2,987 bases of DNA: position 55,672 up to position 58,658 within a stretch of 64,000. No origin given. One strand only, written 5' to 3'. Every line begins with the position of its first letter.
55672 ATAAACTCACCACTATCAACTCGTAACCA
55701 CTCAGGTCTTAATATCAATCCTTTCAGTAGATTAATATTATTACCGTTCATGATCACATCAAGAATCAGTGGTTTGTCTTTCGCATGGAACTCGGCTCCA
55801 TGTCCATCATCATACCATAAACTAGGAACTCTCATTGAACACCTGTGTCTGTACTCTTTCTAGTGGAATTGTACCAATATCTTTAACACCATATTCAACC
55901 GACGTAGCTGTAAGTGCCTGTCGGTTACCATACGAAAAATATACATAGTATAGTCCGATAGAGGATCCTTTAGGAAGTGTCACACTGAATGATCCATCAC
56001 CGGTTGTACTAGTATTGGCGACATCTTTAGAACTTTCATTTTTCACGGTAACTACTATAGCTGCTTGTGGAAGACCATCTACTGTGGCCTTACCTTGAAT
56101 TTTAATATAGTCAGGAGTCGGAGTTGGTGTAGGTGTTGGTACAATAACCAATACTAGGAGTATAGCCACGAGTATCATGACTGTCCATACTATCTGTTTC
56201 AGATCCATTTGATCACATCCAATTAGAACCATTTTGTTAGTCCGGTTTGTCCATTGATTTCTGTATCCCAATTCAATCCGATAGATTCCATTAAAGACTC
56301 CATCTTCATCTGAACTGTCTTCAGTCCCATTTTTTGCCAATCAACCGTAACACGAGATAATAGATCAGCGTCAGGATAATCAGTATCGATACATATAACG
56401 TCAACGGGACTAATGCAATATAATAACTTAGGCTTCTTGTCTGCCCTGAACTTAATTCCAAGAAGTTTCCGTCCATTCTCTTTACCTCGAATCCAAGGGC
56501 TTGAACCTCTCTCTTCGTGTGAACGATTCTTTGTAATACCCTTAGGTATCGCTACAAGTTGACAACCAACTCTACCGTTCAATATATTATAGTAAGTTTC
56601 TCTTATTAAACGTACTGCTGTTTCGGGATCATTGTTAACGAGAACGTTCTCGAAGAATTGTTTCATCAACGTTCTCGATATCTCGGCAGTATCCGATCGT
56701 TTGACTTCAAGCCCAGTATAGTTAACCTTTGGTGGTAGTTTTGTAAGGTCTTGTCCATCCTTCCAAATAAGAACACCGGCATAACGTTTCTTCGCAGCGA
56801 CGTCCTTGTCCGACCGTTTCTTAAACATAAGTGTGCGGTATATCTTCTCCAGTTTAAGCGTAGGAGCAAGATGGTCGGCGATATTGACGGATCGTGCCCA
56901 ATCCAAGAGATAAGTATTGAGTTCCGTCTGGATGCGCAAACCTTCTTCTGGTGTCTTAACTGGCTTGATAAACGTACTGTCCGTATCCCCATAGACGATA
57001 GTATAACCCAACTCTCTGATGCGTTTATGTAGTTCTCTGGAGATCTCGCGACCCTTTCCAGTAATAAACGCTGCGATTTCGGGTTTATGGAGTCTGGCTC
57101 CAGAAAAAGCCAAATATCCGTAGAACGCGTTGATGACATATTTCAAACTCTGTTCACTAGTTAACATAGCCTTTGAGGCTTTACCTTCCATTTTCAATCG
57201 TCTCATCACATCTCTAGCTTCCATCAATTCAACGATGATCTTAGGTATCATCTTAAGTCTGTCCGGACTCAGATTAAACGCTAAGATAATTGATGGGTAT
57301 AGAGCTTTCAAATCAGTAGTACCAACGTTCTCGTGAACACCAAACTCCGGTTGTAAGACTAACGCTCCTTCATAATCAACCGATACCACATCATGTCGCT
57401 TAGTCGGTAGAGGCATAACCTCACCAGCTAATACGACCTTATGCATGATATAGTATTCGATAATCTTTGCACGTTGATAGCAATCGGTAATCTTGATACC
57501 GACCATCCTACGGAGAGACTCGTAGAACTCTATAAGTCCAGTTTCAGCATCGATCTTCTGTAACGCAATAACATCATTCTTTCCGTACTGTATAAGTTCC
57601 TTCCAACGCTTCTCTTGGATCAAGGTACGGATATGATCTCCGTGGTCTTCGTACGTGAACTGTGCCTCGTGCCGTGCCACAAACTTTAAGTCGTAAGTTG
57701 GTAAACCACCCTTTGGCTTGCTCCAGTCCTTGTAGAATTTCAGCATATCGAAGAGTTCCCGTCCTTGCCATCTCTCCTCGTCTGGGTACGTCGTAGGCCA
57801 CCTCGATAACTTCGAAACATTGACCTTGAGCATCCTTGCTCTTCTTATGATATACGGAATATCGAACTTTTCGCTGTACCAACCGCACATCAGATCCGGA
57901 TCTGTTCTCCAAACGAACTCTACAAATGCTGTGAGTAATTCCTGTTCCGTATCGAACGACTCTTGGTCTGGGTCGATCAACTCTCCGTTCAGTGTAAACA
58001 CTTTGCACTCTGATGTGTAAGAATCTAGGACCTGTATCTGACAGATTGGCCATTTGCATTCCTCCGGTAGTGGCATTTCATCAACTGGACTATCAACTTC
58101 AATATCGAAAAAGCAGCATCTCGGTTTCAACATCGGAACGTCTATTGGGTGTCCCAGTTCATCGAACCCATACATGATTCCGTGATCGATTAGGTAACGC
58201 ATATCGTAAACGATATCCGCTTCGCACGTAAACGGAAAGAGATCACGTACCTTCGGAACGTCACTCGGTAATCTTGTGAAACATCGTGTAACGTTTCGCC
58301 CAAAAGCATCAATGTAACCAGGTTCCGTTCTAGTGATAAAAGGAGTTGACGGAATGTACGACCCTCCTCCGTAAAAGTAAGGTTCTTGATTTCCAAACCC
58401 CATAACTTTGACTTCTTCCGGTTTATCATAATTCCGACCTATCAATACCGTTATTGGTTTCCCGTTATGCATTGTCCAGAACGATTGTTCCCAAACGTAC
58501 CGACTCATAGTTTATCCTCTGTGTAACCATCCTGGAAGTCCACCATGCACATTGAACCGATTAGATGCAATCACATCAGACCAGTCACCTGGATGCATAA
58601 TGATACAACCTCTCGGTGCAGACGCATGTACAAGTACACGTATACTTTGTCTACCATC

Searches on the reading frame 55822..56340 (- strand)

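Call 84: search_protein_families(library=pfam, proteins=[window:55822-56340:-], max_evalue=0.001)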
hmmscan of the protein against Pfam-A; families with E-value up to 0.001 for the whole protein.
window:55822-56340:- (172 aa): 1 family
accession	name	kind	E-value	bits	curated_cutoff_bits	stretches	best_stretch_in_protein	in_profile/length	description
PF13620.12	CarboxypepD_reg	-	4.1e-05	24.3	32.3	1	85-150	6-69/82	Carboxypeptidase regulatory-like domain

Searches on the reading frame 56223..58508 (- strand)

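Call 84: search_protein_families(library=pfam, proteins=[window:56223-58508:-], max_evalue=0.001)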
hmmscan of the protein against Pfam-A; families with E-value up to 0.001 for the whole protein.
window:56223-58508:- (761 aa): 3 families
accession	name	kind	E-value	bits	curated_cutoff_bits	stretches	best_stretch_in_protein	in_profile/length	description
PF00136.26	DNA_pol_B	-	2.6e-31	109.4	23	2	420-660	119-370/453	DNA polymerase family B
PF03104.25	DNA_pol_B_exo1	-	1.6e-14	54.3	23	1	128-274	63-239/242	DNA polymerase family B, exonuclease domain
PF10108.15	DNA_pol_B_exo2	-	5.1e-05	23.5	24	1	166-313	23-163/213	Predicted 3'-5' exonuclease related to the exonuclease domain of PolB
